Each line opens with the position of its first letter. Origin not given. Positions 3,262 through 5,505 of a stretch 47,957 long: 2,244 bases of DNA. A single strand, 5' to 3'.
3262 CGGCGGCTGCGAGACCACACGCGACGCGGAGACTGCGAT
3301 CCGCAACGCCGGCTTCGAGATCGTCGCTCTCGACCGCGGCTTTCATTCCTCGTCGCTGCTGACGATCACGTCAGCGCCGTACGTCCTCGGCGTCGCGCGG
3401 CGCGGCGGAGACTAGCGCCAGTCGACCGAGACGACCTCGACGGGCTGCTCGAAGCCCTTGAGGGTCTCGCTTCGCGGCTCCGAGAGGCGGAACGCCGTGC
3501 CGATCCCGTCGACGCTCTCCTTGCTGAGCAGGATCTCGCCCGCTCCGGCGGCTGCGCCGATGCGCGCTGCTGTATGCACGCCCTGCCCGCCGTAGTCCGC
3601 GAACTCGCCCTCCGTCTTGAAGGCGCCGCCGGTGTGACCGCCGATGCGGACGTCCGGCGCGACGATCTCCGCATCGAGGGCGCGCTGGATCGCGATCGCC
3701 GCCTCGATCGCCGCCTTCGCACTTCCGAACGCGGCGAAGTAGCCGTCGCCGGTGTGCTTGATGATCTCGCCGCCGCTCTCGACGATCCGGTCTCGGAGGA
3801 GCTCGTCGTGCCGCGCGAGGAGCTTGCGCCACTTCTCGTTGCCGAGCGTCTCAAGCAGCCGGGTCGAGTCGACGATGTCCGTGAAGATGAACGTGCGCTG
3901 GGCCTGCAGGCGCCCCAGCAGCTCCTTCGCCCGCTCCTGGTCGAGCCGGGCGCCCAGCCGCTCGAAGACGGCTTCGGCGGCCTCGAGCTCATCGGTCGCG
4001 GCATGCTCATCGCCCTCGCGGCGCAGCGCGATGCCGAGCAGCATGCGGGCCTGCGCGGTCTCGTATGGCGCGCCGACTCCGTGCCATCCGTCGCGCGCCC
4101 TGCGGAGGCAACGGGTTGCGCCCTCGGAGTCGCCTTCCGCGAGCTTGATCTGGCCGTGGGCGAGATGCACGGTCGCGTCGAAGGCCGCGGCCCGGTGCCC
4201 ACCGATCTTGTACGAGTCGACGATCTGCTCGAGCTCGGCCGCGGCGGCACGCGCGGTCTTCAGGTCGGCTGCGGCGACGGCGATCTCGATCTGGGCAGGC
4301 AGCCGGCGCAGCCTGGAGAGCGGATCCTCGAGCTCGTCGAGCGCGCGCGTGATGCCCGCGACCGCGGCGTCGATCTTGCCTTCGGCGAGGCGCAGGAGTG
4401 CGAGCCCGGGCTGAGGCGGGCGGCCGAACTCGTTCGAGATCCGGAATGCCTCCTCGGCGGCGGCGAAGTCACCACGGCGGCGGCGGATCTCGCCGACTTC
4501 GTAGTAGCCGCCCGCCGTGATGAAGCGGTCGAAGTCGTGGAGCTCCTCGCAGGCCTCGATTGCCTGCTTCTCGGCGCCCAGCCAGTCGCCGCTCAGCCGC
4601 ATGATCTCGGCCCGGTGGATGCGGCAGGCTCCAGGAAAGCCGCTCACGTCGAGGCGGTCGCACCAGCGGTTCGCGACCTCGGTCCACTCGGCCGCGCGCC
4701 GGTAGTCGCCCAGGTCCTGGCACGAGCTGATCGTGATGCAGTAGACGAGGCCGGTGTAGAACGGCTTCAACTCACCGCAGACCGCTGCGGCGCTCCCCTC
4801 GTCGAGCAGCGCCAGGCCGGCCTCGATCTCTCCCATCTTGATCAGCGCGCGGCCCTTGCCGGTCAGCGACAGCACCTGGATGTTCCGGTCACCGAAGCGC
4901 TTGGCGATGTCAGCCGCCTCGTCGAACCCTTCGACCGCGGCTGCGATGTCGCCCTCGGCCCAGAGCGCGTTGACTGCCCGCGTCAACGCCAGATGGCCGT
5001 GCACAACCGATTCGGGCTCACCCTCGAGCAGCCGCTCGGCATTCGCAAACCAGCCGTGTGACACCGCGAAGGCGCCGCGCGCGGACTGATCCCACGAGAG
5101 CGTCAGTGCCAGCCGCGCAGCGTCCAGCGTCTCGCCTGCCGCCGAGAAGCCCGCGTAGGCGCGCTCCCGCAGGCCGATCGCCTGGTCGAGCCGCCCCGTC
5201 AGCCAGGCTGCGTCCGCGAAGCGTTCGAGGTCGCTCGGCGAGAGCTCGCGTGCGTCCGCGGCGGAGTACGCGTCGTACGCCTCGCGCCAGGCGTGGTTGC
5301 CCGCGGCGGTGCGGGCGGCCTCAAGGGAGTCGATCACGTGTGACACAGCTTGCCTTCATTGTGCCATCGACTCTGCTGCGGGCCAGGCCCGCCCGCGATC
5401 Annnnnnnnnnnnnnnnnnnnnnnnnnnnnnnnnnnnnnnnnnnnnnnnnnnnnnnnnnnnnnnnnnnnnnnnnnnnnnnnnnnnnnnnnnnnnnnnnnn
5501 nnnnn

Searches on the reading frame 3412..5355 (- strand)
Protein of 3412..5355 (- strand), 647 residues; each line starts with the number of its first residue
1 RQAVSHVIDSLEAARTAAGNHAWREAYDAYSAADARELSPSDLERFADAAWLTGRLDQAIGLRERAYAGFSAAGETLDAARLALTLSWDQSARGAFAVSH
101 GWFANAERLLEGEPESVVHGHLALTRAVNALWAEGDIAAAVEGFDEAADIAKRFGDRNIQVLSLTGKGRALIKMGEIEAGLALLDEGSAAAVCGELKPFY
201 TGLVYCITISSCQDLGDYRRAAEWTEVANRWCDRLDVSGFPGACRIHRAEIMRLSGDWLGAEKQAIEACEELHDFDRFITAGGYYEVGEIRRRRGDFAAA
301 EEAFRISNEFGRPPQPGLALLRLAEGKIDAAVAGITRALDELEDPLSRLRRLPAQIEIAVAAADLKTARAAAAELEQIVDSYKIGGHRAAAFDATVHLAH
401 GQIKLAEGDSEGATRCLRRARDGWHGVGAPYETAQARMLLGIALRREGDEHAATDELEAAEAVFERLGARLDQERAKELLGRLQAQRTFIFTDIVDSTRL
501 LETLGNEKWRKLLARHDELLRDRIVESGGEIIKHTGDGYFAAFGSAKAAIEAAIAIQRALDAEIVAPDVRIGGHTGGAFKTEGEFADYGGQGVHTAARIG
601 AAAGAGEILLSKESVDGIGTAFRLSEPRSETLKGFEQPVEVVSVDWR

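Call 11: search_protein_families(library=pfam, proteins=[window:3412-5355:-], max_evalue=0.001)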
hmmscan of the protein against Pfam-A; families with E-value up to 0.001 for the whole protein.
window:3412-5355:- (647 aa): 2 families
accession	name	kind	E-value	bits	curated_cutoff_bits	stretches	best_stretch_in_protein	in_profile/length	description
PF13424.12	TPR_12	-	3.8e-08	33.9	30.1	1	394-465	3-76/77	Tetratricopeptide repeat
PF00211.25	Guanylate_cyc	-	9.2e-08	32.3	21.9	1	488-634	10-172/183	Adenylate and Guanylate cyclase catalytic domain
